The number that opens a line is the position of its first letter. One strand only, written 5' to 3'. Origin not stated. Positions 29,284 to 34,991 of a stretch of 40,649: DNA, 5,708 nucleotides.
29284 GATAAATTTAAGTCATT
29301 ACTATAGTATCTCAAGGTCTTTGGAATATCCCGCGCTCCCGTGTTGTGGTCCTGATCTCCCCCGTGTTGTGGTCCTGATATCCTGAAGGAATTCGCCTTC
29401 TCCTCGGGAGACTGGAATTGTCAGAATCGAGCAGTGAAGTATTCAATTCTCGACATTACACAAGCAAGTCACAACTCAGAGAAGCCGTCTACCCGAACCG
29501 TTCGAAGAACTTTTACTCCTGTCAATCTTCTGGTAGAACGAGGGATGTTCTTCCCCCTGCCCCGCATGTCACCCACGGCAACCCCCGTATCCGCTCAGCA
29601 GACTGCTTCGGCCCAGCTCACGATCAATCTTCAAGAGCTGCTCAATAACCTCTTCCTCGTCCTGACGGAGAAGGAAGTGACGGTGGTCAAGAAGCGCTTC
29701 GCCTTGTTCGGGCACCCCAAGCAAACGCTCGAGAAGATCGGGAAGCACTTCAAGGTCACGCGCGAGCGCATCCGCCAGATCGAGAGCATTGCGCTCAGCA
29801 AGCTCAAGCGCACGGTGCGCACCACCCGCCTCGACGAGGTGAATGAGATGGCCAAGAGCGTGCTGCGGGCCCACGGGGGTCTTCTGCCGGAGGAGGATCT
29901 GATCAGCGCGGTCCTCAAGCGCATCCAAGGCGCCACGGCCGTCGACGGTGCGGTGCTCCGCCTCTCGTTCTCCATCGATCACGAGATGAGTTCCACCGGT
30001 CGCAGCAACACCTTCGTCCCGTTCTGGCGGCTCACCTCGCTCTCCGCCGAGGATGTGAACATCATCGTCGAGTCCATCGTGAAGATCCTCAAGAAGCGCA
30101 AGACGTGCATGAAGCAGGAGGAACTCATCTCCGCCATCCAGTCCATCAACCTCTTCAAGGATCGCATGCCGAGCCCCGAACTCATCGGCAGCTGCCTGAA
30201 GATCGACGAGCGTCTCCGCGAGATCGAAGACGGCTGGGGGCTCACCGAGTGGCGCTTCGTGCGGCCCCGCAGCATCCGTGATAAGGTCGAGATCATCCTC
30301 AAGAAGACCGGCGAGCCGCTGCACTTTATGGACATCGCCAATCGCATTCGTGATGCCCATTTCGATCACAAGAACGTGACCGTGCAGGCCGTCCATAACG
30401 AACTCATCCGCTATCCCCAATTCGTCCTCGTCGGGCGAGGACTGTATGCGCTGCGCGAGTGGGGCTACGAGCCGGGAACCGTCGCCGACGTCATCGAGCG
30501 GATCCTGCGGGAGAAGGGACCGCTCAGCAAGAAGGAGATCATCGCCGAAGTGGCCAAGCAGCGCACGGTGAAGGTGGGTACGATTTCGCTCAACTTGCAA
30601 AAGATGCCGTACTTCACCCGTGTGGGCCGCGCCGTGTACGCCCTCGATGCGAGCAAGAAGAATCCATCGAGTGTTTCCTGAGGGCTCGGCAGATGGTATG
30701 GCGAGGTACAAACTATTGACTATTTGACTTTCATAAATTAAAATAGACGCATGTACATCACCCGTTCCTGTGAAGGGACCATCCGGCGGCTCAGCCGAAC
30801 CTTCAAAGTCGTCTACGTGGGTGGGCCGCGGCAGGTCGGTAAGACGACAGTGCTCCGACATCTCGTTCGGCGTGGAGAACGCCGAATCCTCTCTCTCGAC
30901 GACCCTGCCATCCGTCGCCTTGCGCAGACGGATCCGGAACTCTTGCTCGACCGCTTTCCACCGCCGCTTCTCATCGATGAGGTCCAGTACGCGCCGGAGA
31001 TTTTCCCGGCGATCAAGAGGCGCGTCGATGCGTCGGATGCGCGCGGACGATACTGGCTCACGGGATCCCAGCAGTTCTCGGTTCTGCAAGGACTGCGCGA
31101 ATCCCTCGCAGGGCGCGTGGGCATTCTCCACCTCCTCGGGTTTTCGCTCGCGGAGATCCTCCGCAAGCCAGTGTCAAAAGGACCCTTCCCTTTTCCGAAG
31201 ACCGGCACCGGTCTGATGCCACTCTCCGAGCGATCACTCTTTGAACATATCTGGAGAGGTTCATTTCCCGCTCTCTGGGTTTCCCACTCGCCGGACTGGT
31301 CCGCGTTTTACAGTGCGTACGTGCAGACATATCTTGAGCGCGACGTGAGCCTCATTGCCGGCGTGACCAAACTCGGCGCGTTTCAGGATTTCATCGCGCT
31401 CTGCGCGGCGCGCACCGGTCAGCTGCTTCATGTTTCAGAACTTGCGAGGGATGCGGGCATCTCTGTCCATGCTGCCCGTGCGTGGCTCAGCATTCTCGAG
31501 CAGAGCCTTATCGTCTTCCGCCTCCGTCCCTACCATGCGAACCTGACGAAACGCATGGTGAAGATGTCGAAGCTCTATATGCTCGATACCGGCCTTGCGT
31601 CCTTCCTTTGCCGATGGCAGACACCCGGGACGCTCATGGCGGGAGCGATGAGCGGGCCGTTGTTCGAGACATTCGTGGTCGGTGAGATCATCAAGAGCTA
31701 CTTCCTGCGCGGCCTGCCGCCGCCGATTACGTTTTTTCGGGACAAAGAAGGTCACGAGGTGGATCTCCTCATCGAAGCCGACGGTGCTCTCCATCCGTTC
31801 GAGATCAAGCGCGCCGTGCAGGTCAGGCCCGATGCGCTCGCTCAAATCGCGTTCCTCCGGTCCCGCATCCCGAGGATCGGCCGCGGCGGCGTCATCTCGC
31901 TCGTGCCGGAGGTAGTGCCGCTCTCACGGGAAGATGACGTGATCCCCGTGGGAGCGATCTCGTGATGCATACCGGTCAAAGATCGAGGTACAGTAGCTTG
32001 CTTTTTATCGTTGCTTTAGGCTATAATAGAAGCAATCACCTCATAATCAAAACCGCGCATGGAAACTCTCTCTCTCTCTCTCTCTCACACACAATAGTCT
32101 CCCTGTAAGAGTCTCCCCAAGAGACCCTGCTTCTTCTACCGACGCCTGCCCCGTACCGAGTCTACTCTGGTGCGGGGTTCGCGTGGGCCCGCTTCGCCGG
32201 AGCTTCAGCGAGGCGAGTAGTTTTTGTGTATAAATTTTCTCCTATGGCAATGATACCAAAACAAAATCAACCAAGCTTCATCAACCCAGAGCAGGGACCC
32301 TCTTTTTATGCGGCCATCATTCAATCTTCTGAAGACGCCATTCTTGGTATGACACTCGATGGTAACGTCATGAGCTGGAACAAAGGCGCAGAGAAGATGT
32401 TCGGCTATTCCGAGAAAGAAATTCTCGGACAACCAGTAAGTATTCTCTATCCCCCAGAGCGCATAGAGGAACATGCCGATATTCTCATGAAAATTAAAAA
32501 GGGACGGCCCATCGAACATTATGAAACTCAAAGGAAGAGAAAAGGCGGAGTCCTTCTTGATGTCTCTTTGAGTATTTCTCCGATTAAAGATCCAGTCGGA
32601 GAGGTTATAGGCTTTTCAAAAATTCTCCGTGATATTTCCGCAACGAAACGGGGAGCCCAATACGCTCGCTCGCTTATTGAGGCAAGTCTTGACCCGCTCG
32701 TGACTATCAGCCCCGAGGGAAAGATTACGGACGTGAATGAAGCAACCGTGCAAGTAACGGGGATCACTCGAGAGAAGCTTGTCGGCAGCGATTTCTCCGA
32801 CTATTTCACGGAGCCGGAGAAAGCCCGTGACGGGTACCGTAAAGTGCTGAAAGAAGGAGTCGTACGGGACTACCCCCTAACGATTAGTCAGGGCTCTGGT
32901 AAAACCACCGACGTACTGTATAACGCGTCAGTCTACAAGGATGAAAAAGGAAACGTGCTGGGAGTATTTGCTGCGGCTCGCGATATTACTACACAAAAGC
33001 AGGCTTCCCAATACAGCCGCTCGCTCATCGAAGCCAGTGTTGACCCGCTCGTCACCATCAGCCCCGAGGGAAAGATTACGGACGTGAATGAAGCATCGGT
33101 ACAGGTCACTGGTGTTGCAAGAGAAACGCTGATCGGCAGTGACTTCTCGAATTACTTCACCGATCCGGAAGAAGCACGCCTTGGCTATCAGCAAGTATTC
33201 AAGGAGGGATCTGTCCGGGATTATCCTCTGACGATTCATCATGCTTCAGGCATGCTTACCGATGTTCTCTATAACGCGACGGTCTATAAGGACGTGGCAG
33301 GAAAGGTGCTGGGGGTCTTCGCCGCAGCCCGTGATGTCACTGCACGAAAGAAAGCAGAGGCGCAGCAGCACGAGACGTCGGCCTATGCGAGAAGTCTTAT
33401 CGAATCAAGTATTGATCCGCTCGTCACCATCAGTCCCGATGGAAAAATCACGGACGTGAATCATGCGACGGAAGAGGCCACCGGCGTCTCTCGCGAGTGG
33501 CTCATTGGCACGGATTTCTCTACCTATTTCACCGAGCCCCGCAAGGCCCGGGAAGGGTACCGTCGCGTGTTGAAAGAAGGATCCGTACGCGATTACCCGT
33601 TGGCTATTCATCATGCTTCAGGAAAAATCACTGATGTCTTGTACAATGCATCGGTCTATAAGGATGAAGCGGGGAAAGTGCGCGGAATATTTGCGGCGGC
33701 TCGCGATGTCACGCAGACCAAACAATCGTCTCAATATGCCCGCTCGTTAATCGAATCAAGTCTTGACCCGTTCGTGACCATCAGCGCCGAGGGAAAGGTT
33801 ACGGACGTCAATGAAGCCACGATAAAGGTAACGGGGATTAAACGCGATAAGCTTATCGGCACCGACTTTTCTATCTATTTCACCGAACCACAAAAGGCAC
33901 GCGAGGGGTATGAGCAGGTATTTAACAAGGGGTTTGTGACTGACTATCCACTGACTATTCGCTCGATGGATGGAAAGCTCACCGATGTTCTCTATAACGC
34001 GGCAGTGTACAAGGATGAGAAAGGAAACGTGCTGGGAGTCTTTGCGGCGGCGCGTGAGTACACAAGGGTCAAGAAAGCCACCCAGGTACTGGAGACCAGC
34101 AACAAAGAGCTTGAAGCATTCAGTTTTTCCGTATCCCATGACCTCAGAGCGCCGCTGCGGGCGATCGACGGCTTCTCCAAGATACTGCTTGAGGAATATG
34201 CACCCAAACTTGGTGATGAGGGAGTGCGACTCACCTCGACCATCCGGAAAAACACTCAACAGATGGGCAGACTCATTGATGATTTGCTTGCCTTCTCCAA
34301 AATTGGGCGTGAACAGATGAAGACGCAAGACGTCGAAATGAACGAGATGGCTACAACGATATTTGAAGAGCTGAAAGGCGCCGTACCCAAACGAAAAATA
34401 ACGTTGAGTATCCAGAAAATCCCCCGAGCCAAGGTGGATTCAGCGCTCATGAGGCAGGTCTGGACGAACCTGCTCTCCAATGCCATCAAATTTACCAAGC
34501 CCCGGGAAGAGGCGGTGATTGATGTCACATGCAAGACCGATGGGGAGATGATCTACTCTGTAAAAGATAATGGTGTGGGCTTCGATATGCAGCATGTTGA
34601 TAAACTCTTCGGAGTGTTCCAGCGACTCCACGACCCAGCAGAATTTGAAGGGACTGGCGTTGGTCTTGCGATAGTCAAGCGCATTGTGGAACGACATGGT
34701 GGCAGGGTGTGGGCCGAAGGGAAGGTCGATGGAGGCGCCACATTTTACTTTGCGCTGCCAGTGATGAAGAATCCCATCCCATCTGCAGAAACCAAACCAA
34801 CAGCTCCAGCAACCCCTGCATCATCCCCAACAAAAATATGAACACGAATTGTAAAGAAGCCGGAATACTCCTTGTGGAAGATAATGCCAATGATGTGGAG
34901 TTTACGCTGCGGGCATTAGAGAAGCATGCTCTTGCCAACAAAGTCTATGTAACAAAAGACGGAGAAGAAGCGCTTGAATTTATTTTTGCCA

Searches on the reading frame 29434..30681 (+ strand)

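Call 13: search_protein_families(library=pfam, proteins=[window:29434-30681:+], max_evalue=0.001)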
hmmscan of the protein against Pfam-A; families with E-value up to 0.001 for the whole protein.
window:29434-30681:+ (415 aa): 2 families
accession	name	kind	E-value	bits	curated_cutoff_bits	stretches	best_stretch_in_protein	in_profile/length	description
PF04545.22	Sigma70_r4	-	6.9e-12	45.1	24.1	1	76-125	4-49/50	Sigma-70, region 4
PF05066.19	HARE-HTH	-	1.8e-10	41.5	25.9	0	285-343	7-71/71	HB1, ASXL, restriction endonuclease HTH domain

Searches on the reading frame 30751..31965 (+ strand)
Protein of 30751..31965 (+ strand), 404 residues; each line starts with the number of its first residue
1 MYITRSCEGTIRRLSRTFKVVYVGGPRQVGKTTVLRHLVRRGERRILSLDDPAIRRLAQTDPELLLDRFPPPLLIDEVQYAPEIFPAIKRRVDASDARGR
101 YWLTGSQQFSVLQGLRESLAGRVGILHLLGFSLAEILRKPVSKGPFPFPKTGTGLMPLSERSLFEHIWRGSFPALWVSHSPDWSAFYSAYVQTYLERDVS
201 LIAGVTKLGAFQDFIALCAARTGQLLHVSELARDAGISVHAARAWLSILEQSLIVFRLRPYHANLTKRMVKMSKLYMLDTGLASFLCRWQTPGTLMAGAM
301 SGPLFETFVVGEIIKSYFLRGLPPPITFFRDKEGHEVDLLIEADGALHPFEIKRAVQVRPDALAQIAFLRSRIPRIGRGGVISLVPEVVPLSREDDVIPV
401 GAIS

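Call 13: search_protein_families(library=pfam, proteins=[window:30751-31965:+], max_evalue=0.001)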
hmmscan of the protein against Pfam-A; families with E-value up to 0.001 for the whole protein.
window:30751-31965:+ (404 aa): 2 families
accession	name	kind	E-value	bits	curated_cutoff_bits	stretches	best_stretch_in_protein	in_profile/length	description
PF13635.12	DUF4143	-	4.9e-43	147.1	28.1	1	196-354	1-159/160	Domain of unknown function (DUF4143)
PF13173.12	AAA_14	-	4.3e-25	88.6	27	1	18-137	2-129/129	AAA domain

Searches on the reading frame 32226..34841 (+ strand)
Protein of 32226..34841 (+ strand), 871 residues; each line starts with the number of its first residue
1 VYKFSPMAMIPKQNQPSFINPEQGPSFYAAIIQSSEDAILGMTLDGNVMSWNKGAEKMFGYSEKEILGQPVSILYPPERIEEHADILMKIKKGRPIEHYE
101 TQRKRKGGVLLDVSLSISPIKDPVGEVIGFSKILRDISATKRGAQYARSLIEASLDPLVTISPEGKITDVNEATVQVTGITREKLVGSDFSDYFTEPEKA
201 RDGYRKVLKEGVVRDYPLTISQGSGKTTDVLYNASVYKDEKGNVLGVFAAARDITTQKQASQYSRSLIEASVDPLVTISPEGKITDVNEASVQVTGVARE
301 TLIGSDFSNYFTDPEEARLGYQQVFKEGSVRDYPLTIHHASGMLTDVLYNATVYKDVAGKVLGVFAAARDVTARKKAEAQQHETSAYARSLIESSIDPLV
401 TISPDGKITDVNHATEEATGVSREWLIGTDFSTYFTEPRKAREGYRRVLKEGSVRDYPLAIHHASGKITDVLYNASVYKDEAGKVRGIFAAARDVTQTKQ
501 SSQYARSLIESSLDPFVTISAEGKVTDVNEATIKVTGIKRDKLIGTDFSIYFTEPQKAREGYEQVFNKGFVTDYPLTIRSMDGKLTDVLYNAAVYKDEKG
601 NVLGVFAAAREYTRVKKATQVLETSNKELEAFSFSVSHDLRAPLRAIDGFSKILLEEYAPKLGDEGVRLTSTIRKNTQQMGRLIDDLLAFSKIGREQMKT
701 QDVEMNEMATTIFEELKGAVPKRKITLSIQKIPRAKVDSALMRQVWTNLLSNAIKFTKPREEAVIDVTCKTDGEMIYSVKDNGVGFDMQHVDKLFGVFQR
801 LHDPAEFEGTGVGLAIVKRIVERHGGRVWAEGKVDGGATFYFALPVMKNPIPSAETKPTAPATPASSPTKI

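Call 13: search_protein_families(library=pfam, proteins=[window:32226-34841:+], max_evalue=0.001)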
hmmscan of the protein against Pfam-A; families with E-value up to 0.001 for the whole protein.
window:32226-34841:+ (871 aa): 10 families
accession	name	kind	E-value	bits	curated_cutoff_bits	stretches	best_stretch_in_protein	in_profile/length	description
PF13426.13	PAS_9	-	1.3e-63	212.2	27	5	37-138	2-102/103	PAS domain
PF00989.32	PAS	-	3.2e-61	204.8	22.6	5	27-137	2-113/113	PAS fold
PF08448.16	PAS_4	-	6e-55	184.6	23.1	4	393-499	2-109/110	PAS fold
PF13188.13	PAS_8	-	5.9e-29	99.4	21.8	1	27-74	2-46/65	PAS domain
PF24820.1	Diguanyl_cycl_sensor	-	4.2e-27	94.7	28.1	2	267-330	1-63/109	Diguanylate cyclase-like sensor domain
PF02518.31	HATPase_c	-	2.6e-25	89.5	26.4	1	738-846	2-109/111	Histidine kinase-, DNA gyrase B-, and HSP90-like ATPase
PF08447.18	PAS_3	-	7.2e-21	74.7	25.6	1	49-133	2-88/89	PAS fold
PF00512.31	HisKA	-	2.7e-14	53.4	26.9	1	635-694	8-64/66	His Kinase A (phospho-acceptor) domain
PF10704.14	DUF2508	-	5.2e-05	23.8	22.5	0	132-158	17-43/71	Protein of unknown function (DUF2508)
PF15286.11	Bcl-2_3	-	5.9e-05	24.2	25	0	547-610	30-89/126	Apoptosis regulator M11, B cell 2 leukaemia/lymphoma like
